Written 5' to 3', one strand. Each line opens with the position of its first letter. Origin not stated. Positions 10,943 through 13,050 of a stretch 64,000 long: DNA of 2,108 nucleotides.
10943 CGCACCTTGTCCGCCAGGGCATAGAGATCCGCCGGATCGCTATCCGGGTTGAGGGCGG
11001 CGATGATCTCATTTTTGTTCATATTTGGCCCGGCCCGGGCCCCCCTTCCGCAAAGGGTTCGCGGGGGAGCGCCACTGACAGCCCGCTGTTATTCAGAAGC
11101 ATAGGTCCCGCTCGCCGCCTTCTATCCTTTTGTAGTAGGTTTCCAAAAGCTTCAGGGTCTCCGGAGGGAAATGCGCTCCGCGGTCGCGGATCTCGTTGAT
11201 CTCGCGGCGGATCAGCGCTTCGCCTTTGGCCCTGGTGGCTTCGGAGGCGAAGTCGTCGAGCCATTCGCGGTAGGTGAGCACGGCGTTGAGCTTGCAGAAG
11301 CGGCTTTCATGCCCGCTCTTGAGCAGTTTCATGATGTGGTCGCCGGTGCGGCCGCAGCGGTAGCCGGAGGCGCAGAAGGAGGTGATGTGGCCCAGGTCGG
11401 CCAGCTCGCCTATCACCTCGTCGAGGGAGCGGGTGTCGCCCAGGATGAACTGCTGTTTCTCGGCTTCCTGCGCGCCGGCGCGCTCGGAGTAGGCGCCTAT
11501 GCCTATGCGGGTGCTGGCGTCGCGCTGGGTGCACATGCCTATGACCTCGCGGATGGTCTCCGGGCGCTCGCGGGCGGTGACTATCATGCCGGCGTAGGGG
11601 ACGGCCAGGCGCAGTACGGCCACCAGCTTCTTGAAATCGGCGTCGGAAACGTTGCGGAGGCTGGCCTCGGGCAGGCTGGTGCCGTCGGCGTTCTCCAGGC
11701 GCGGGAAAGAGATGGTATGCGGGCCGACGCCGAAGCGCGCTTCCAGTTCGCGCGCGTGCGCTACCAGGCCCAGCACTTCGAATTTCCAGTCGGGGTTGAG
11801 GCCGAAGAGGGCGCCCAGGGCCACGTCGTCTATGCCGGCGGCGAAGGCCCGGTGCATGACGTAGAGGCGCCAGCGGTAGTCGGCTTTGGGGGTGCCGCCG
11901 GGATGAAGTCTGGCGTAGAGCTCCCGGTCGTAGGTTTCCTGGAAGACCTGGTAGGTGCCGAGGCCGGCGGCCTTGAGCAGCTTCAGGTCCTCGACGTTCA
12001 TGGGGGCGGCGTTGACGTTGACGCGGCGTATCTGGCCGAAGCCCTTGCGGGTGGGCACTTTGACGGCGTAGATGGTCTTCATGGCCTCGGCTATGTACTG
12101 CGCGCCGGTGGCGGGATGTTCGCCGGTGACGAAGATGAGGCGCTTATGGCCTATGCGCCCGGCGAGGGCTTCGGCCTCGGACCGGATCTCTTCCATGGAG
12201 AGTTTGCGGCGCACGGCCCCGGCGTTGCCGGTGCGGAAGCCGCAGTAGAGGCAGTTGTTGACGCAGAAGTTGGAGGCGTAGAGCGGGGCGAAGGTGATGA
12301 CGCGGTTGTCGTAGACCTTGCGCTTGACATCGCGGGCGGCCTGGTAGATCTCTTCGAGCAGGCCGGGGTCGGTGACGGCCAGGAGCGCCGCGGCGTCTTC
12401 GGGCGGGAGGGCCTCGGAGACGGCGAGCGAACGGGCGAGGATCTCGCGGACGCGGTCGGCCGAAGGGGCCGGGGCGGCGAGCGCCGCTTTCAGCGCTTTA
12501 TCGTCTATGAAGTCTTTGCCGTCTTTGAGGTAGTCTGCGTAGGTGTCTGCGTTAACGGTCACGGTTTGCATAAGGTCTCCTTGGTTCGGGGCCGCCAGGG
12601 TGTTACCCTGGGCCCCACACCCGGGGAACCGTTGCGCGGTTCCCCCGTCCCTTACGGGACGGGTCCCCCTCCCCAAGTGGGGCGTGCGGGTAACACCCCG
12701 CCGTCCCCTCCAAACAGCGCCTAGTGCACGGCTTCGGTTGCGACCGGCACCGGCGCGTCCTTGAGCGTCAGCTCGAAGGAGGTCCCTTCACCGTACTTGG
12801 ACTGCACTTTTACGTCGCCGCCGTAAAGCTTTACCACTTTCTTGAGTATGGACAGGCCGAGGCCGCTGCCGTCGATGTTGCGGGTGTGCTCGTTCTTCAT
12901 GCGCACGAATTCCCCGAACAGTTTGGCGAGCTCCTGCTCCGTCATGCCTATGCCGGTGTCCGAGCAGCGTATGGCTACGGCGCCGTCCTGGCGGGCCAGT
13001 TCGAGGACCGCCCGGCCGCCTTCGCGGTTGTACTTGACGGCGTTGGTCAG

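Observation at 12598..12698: Cloverleaf-like multi-stem element between the REC-HK gene and hydG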

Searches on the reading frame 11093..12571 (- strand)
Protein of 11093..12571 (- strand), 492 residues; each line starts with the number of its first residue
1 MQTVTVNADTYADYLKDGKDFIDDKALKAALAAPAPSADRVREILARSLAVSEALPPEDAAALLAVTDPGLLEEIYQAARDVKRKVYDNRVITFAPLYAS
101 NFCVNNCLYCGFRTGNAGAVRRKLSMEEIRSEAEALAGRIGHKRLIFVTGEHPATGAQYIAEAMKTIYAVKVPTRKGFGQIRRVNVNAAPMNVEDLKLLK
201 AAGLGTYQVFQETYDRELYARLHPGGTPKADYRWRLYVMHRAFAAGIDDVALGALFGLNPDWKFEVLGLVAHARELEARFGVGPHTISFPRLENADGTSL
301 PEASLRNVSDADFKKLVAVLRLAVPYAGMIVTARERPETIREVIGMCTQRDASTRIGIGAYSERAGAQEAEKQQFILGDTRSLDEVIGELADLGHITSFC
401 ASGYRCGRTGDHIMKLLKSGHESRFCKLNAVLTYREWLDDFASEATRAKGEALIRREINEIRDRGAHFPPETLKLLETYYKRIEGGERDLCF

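Call 18: search_protein_families(library=pfam, proteins=[window:11093-12571:-])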
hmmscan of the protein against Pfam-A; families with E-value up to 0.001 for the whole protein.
window:11093-12571:- (492 aa): 2 families
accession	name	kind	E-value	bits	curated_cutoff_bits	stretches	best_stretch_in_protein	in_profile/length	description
PF04055.27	Radical_SAM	-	1e-17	65.2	29.5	1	100-256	4-150/166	Radical SAM superfamily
PF06968.18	BATS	-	1.2e-11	45.1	22.2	1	288-395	1-87/88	Biotin and Thiamin Synthesis associated domain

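Call 19: find_encoding_contigs(protein=window:11093-12571:-, flank=10000, max_places=6)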
Protein window:11093-12571:- (492 aa): no gene with exactly this product is on record in the collection.
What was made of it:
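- Tried and rejected: An exact-protein look-up of the window's HydG found nothing (call 19), so the window's own genome was not recovered.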

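Call 23: find_homologous_proteins(query=window:11093-12571:-, max_evalue=1e-100)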
Query window:11093-12571:- (492 aa): 7534 proteins with E <= 1e-100 among 8000 candidates; the best 120 are listed.
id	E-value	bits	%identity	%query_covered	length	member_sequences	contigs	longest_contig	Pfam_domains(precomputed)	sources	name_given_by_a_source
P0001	0.0e+0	1023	90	100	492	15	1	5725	PF04055.28,PF06968.19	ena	-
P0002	0.0e+0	1019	91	100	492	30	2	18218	PF04055.28,PF06968.19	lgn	-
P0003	0.0e+0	1012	90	100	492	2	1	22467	PF04055.28,PF06968.19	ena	-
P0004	0.0e+0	1010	89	100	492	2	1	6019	PF04055.28,PF06968.19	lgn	-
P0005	7.3e-298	1006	89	100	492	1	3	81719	PF04055.28,PF06968.19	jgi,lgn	jgi:2-iminoacetate synthase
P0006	5.0e-297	1003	89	100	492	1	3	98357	PF04055.28,PF06968.19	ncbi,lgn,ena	-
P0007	6.6e-297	1003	89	100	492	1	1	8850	PF04055.28,PF06968.19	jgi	-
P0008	2.0e-295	998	89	100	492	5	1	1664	PF04055.28,PF06968.19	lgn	-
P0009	9.6e-295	996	89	100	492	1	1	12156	PF04055.28,PF06968.19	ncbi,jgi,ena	-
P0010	3.1e-294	994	89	100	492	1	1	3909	PF04055.28,PF06968.19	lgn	-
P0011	1.0e-293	992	89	100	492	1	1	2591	PF04055.28,PF06968.19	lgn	-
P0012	2.2e-293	991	88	100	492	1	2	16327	PF04055.28,PF06968.19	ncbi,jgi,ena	-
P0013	2.1e-287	971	86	100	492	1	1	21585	PF04055.28,PF06968.19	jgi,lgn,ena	-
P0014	2.8e-287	971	87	100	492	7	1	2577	PF04055.28,PF06968.19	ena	-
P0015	9.8e-287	969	87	100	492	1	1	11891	PF04055.28,PF06968.19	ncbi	-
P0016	1.5e-284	962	86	100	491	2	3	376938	PF04055.28,PF06968.19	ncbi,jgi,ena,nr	ncbi:MAG: [FeFe] hydrogenase H-cluster radical SAM maturase HydG [Elusimicrobia bacterium GWA2_61_42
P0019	3.7e-281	951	84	100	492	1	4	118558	PF04055.28,PF06968.19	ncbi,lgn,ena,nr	ncbi:MAG: thiamine biosynthesis ThiH [Elusimicrobia bacterium]|nr:MAG: thiamine biosynthesis ThiH [E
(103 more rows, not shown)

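Call 25: find_encoding_contigs(protein=P0006, flank=10000, max_places=4)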
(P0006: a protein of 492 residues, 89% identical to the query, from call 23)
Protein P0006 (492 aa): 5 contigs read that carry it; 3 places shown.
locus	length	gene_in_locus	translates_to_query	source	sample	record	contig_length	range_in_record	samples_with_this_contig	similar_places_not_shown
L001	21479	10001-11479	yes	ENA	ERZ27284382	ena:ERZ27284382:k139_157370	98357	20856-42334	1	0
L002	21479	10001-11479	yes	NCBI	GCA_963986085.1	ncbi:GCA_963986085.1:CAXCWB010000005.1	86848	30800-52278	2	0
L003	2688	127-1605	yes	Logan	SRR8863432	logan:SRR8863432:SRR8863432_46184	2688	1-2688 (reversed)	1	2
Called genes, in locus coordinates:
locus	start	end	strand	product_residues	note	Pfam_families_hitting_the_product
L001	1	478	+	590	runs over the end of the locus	PF05359:DUF748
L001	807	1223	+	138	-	PF00072:Response_reg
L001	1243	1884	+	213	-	PF06971:Put_DNA-bind_N, PF02629:CoA_binding, PF01408:GFO_IDH_MocA (weak)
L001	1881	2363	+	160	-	PF01257:2Fe-2S_thioredx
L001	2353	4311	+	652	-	PF01512:Complex1_51K, PF10531:SLBB (weak), PF10589:NADH_4Fe-4S, PF00037:Fer4 (weak), PF12837:Fer4_6 (weak), PF12838:Fer4_7 (weak), PF13187:Fer4_9 (weak), PF14697:Fer4_21, +2 more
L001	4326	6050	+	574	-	PF13510:Fer2_4, PF10588:NADH-G_4Fe-4S_3, PF12837:Fer4_6 (weak), PF12838:Fer4_7, PF13237:Fer4_10 (weak), PF22117:Fer4_Nqo3, PF02906:Fe_hyd_lg_C, PF02256:Fe_hyd_SSU, +5 more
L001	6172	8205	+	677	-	PF13187:Fer4_9 (weak), PF13237:Fer4_10 (weak), PF02906:Fe_hyd_lg_C, PF04060:FeS, PF00512:HisKA, PF02518:HATPase_c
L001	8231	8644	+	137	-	PF00072:Response_reg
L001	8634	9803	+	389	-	PF00072:Response_reg, PF00512:HisKA, PF02518:HATPase_c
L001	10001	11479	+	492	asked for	PF04055:Radical_SAM, PF06968:BATS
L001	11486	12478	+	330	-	PF04055:Radical_SAM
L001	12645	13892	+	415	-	PF00350:Dynamin_N (weak), PF01926:MMR_HSR1, PF18128:HydF_dimer, PF18133:HydF_tetramer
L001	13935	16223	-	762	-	PF02463:SMC_N (faint), PF13304:AAA_21 (faint), PF13476:AAA_23, PF13514:AAA_27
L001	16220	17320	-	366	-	PF00149:Metallophos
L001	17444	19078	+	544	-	PF02878:PGM_PMM_I, PF02879:PGM_PMM_II, PF02880:PGM_PMM_III, PF00408:PGM_PMM_IV (weak)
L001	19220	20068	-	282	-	-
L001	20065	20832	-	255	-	PF01656:CbiA, PF09140:MipZ (weak), PF10609:ParA, PF13614:AAA_31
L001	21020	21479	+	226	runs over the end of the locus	PF01144:CoA_trans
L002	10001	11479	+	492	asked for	PF04055:Radical_SAM, PF06968:BATS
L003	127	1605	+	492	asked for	PF04055:Radical_SAM, PF06968:BATS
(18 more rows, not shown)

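Call 26: find_encoding_contigs(protein=P0016, flank=10000, max_places=4)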
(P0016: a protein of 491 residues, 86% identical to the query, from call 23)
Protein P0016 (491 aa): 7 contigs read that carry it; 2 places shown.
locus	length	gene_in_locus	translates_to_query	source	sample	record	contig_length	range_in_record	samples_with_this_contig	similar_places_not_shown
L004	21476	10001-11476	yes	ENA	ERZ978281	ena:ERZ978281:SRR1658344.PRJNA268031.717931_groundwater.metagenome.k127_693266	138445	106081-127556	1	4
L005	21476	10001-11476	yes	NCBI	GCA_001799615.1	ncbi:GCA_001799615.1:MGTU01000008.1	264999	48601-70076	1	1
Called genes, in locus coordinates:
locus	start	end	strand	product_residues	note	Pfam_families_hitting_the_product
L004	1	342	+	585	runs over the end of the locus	PF05359:DUF748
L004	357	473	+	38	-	-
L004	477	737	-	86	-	-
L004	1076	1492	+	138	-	PF00072:Response_reg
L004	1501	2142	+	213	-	PF06971:Put_DNA-bind_N, PF02629:CoA_binding, PF01408:GFO_IDH_MocA (weak)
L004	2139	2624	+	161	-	PF01257:2Fe-2S_thioredx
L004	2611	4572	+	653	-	PF01512:Complex1_51K, PF10531:SLBB (weak), PF10589:NADH_4Fe-4S, PF00037:Fer4 (weak), PF12837:Fer4_6 (weak), PF12838:Fer4_7 (weak), PF13187:Fer4_9 (weak), PF14697:Fer4_21, +2 more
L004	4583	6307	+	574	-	PF13510:Fer2_4, PF10588:NADH-G_4Fe-4S_3, PF12837:Fer4_6 (weak), PF12838:Fer4_7, PF22117:Fer4_Nqo3, PF00037:Fer4 (weak), PF02906:Fe_hyd_lg_C, PF02256:Fe_hyd_SSU, +4 more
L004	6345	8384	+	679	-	PF13187:Fer4_9 (weak), PF13237:Fer4_10 (weak), PF14697:Fer4_21 (faint), PF02906:Fe_hyd_lg_C, PF04060:FeS, PF00512:HisKA, PF02518:HATPase_c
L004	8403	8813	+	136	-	PF00072:Response_reg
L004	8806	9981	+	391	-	PF00072:Response_reg, PF00512:HisKA, PF02518:HATPase_c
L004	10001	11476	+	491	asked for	PF04055:Radical_SAM, PF06968:BATS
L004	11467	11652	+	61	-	-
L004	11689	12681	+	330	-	PF04055:Radical_SAM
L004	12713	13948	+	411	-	PF00350:Dynamin_N (weak), PF01926:MMR_HSR1, PF03193:RsgA_GTPase (faint), PF18128:HydF_dimer, PF18133:HydF_tetramer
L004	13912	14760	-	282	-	-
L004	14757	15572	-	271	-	PF01656:CbiA, PF02374:ArsA_ATPase (faint), PF09140:MipZ (weak), PF10609:ParA, PF13614:AAA_31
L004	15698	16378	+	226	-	PF01144:CoA_trans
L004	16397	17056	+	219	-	PF01144:CoA_trans, PF13336:AcetylCoA_hyd_C (weak)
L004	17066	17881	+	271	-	PF05853:BKACE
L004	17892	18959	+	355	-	PF26370:KDD_N, PF00107:ADH_zinc_N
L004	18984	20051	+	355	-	PF26370:KDD_N, PF00107:ADH_zinc_N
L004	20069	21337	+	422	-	PF04055:Radical_SAM, PF13353:Fer4_12 (weak), PF12544:LAM_C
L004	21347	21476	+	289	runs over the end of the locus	-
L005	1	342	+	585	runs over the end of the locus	PF05359:DUF748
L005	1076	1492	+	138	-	PF00072:Response_reg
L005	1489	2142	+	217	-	PF06971:Put_DNA-bind_N, PF01408:GFO_IDH_MocA (weak), PF02629:CoA_binding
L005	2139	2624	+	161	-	PF01257:2Fe-2S_thioredx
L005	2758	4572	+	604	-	PF01512:Complex1_51K, PF10531:SLBB (weak), PF10589:NADH_4Fe-4S, PF12838:Fer4_7 (weak), PF13237:Fer4_10 (weak), PF00037:Fer4 (weak), PF12837:Fer4_6 (weak), PF14697:Fer4_21, +2 more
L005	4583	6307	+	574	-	PF13510:Fer2_4, PF10588:NADH-G_4Fe-4S_3, PF12837:Fer4_6 (weak), PF12838:Fer4_7, PF22117:Fer4_Nqo3, PF00037:Fer4 (weak), PF02906:Fe_hyd_lg_C, PF02256:Fe_hyd_SSU, +4 more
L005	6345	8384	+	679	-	PF13187:Fer4_9 (weak), PF13237:Fer4_10 (weak), PF14697:Fer4_21 (faint), PF02906:Fe_hyd_lg_C, PF04060:FeS, PF00512:HisKA, PF02518:HATPase_c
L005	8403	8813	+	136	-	PF00072:Response_reg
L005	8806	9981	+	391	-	PF00072:Response_reg, PF00512:HisKA, PF02518:HATPase_c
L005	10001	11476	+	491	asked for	PF04055:Radical_SAM, PF06968:BATS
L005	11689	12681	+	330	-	PF04055:Radical_SAM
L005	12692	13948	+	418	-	PF00350:Dynamin_N (weak), PF01926:MMR_HSR1, PF03193:RsgA_GTPase (faint), PF18128:HydF_dimer, PF18133:HydF_tetramer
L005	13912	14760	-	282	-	-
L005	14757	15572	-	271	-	PF01656:CbiA, PF02374:ArsA_ATPase (faint), PF09140:MipZ (weak), PF10609:ParA, PF13614:AAA_31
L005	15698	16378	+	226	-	PF01144:CoA_trans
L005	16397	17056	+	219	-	PF01144:CoA_trans, PF13336:AcetylCoA_hyd_C (weak)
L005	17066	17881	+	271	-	PF05853:BKACE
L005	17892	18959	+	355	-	PF26370:KDD_N, PF00107:ADH_zinc_N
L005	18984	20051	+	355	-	PF26370:KDD_N, PF00107:ADH_zinc_N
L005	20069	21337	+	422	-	PF04055:Radical_SAM, PF13353:Fer4_12 (weak), PF12544:LAM_C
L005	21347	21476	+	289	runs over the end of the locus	-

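Call 32: find_encoding_contigs(protein=P0002, flank=10000, max_places=3)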
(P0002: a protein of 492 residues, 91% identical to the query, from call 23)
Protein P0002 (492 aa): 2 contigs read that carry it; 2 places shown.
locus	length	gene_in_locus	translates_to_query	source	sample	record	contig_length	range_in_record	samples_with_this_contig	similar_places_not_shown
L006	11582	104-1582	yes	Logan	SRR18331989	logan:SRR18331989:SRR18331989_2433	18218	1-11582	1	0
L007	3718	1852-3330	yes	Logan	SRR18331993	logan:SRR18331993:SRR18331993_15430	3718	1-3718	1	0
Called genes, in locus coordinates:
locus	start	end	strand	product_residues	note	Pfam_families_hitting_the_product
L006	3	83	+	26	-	?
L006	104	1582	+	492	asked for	PF04055:Radical_SAM, PF06968:BATS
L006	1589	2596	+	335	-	PF04055:Radical_SAM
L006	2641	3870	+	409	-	PF00350:Dynamin_N (weak), PF01926:MMR_HSR1, PF18128:HydF_dimer, PF18133:HydF_tetramer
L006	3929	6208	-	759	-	PF02463:SMC_N (faint), PF13175:AAA_15 (faint), PF13304:AAA_21 (faint), PF13476:AAA_23, PF13514:AAA_27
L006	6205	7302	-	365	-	PF00149:Metallophos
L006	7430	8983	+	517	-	PF00149:Metallophos, PF02872:5_nucleotid_C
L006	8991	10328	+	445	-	PF01523:PmbA_TldD_1st, PF19289:PmbA_TldD_3rd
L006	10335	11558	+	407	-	PF19289:PmbA_TldD_3rd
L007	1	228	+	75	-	?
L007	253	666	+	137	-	PF00072:Response_reg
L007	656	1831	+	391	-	PF00072:Response_reg, PF00512:HisKA, PF02518:HATPase_c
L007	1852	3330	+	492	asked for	PF04055:Radical_SAM, PF06968:BATS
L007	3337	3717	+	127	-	?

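Call 33: find_encoding_contigs(protein=P0003, flank=10000, max_places=3)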
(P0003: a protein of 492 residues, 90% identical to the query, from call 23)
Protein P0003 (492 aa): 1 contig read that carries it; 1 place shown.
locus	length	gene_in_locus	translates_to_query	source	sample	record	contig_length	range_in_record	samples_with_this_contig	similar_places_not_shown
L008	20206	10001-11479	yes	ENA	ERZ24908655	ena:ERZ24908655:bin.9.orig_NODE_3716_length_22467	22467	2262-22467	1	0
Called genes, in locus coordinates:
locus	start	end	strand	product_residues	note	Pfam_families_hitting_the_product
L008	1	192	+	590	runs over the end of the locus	PF05359:DUF748 (weak)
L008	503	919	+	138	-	PF00072:Response_reg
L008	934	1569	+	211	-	PF06971:Put_DNA-bind_N, PF02629:CoA_binding, PF01408:GFO_IDH_MocA (weak)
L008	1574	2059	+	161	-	PF01257:2Fe-2S_thioredx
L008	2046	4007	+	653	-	PF01512:Complex1_51K, PF10589:NADH_4Fe-4S, PF00037:Fer4 (weak), PF12837:Fer4_6 (weak), PF12838:Fer4_7, PF13187:Fer4_9 (weak), PF13237:Fer4_10, PF14697:Fer4_21, +1 more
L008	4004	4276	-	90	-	-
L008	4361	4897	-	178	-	-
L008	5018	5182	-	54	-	-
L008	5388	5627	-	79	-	-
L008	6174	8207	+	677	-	PF13187:Fer4_9 (weak), PF13237:Fer4_10 (weak), PF14697:Fer4_21 (faint), PF02906:Fe_hyd_lg_C, PF04060:FeS, PF00512:HisKA, PF02518:HATPase_c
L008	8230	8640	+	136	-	PF00072:Response_reg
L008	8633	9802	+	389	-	PF00072:Response_reg, PF00512:HisKA, PF02518:HATPase_c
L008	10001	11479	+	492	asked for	PF04055:Radical_SAM, PF06968:BATS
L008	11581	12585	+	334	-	PF04055:Radical_SAM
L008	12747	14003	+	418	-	PF00350:Dynamin_N (weak), PF01926:MMR_HSR1, PF18128:HydF_dimer, PF18133:HydF_tetramer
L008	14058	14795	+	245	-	-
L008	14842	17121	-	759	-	PF02463:SMC_N (faint), PF13175:AAA_15 (weak), PF13304:AAA_21 (faint), PF13476:AAA_23, PF13514:AAA_27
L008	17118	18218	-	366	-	PF00149:Metallophos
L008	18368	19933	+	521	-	PF00149:Metallophos, PF02872:5_nucleotid_C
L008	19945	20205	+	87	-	?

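Call 34: find_encoding_contigs(protein=P0005, flank=10000, max_places=3)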
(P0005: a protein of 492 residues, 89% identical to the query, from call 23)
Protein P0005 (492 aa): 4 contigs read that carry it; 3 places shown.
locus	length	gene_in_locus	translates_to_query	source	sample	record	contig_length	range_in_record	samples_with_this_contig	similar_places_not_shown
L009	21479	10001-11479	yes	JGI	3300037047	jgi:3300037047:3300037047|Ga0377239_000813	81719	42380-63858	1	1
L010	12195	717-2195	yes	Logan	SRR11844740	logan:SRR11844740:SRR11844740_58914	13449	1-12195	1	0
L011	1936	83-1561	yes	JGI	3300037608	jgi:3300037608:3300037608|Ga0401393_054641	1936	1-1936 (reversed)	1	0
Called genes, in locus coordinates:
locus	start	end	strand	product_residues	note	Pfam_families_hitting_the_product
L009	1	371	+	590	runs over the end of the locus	PF05359:DUF748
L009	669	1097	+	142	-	PF00072:Response_reg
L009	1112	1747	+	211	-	PF06971:Put_DNA-bind_N, PF02629:CoA_binding, PF01408:GFO_IDH_MocA (weak)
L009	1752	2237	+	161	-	PF01257:2Fe-2S_thioredx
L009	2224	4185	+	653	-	PF01512:Complex1_51K, PF10589:NADH_4Fe-4S, PF00037:Fer4 (weak), PF12837:Fer4_6 (weak), PF12838:Fer4_7 (weak), PF13187:Fer4_9 (weak), PF13237:Fer4_10 (weak), PF14697:Fer4_21, +1 more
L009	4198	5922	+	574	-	PF13510:Fer2_4, PF10588:NADH-G_4Fe-4S_3, PF12837:Fer4_6 (weak), PF12838:Fer4_7, PF22117:Fer4_Nqo3, PF00037:Fer4, PF02906:Fe_hyd_lg_C, PF02256:Fe_hyd_SSU, +6 more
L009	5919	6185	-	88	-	-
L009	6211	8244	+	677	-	PF13187:Fer4_9 (weak), PF13237:Fer4_10 (weak), PF14697:Fer4_21 (faint), PF02906:Fe_hyd_lg_C, PF04060:FeS, PF00512:HisKA, PF02518:HATPase_c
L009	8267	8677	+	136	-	PF00072:Response_reg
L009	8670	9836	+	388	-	PF00072:Response_reg, PF00512:HisKA, PF13581:HATPase_c_2 (weak), PF02518:HATPase_c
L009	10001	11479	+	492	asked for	PF04055:Radical_SAM, PF06968:BATS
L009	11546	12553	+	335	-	PF04055:Radical_SAM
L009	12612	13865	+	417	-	PF00350:Dynamin_N (weak), PF01926:MMR_HSR1, PF18128:HydF_dimer, PF18133:HydF_tetramer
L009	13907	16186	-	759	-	PF02463:SMC_N (faint), PF13175:AAA_15 (weak), PF13304:AAA_21 (faint), PF13476:AAA_23, PF13514:AAA_27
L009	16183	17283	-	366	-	PF00149:Metallophos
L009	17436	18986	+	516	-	PF00149:Metallophos, PF02872:5_nucleotid_C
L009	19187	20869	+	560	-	PF13091:PLDc_2, PF00614:PLDc (faint), PF13091:PLDc_2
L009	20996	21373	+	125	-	PF12686:DUF3800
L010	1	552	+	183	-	?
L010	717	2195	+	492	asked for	PF04055:Radical_SAM, PF06968:BATS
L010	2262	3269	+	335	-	PF04055:Radical_SAM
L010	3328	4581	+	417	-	PF00350:Dynamin_N (weak), PF01926:MMR_HSR1, PF18128:HydF_dimer, PF18133:HydF_tetramer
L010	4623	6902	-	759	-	PF02463:SMC_N (faint), PF13175:AAA_15 (weak), PF13304:AAA_21 (faint), PF13476:AAA_23, PF13514:AAA_27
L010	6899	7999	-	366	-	PF00149:Metallophos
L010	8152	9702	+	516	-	PF00149:Metallophos, PF02872:5_nucleotid_C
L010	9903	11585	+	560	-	PF13091:PLDc_2, PF00614:PLDc (faint), PF13091:PLDc_2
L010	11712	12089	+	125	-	PF12686:DUF3800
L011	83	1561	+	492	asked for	PF04055:Radical_SAM, PF06968:BATS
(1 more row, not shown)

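Call 35: find_encoding_contigs(protein=P0019, flank=10000, max_places=3)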
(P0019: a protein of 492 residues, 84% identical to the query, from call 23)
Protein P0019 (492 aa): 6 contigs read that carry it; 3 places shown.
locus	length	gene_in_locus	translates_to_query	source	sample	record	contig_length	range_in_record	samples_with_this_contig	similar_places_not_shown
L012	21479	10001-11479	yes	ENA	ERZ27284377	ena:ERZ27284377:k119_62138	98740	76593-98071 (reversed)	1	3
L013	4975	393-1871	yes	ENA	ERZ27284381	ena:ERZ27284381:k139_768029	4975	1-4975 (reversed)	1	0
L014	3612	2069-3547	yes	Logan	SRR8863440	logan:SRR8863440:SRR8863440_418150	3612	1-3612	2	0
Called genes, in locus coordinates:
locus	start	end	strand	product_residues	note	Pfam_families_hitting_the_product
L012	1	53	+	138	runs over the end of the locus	PF00072:Response_reg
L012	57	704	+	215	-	PF06971:Put_DNA-bind_N, PF02629:CoA_binding, PF01408:GFO_IDH_MocA (weak)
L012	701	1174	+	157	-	PF01257:2Fe-2S_thioredx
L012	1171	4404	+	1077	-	PF01512:Complex1_51K, PF10589:NADH_4Fe-4S, PF14691:Fer4_20, PF01266:DAO (weak), PF01946:Thi4 (weak), PF03486:HI0933_like (weak), PF07992:Pyr_redox_2, PF13450:NAD_binding_8, +5 more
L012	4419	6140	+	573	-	PF00111:Fer2 (weak), PF13510:Fer2_4, PF10588:NADH-G_4Fe-4S_3, PF12838:Fer4_7, PF13237:Fer4_10, PF22117:Fer4_Nqo3, PF02906:Fe_hyd_lg_C, PF02256:Fe_hyd_SSU, +5 more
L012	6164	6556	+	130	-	PF00072:Response_reg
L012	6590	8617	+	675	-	PF13187:Fer4_9 (weak), PF13237:Fer4_10 (weak), PF02906:Fe_hyd_lg_C, PF04060:FeS, PF00512:HisKA, PF02518:HATPase_c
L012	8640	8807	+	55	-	-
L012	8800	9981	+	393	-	PF00072:Response_reg, PF00512:HisKA, PF02518:HATPase_c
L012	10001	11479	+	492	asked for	PF04055:Radical_SAM, PF06968:BATS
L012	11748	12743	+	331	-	PF04055:Radical_SAM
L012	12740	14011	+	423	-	PF00350:Dynamin_N (weak), PF01926:MMR_HSR1, PF18128:HydF_dimer, PF18133:HydF_tetramer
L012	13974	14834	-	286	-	-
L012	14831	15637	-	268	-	PF01656:CbiA, PF02374:ArsA_ATPase (faint), PF10609:ParA, PF13614:AAA_31 (faint)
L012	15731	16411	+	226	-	PF01144:CoA_trans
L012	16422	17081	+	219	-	PF01144:CoA_trans, PF13336:AcetylCoA_hyd_C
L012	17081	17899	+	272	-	PF05853:BKACE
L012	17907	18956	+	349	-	PF26370:KDD_N, PF00107:ADH_zinc_N (weak)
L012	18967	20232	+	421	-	PF04055:Radical_SAM, PF13353:Fer4_12 (weak), PF12544:LAM_C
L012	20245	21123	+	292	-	-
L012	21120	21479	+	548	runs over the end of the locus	PF00488:MutS_V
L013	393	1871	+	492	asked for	PF04055:Radical_SAM, PF06968:BATS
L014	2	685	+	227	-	?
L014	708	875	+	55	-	-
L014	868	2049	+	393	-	PF00072:Response_reg, PF00512:HisKA, PF02518:HATPase_c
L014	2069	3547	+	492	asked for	PF04055:Radical_SAM, PF06968:BATS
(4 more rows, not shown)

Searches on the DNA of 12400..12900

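Call 7: search_rna_families(source=window, start=12400, end=12900, threshold=evalue, max_evalue=10)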
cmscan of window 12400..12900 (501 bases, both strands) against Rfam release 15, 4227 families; matches with E-value up to 10: 4.
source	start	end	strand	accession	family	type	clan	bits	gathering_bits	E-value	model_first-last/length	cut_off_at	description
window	12565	12638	+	RF00981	mir-939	Gene; miRNA;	-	20.9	84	0.43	1-82/82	no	mir-939 microRNA precursor family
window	12675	12734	-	RF01811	PtaRNA1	Gene; antitoxin;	-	15.1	47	2.6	1-72/72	no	Plasmid transferred anti-sense RNA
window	12623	12712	+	RF02826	Scr6925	Gene; sRNA;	-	14.8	50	5.1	1-131/131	no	Streptomyces RNA 6925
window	12617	12698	-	RF01681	P4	Gene; sRNA;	-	10.5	37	2.8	1-215/215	no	Pseudomonas sRNA P4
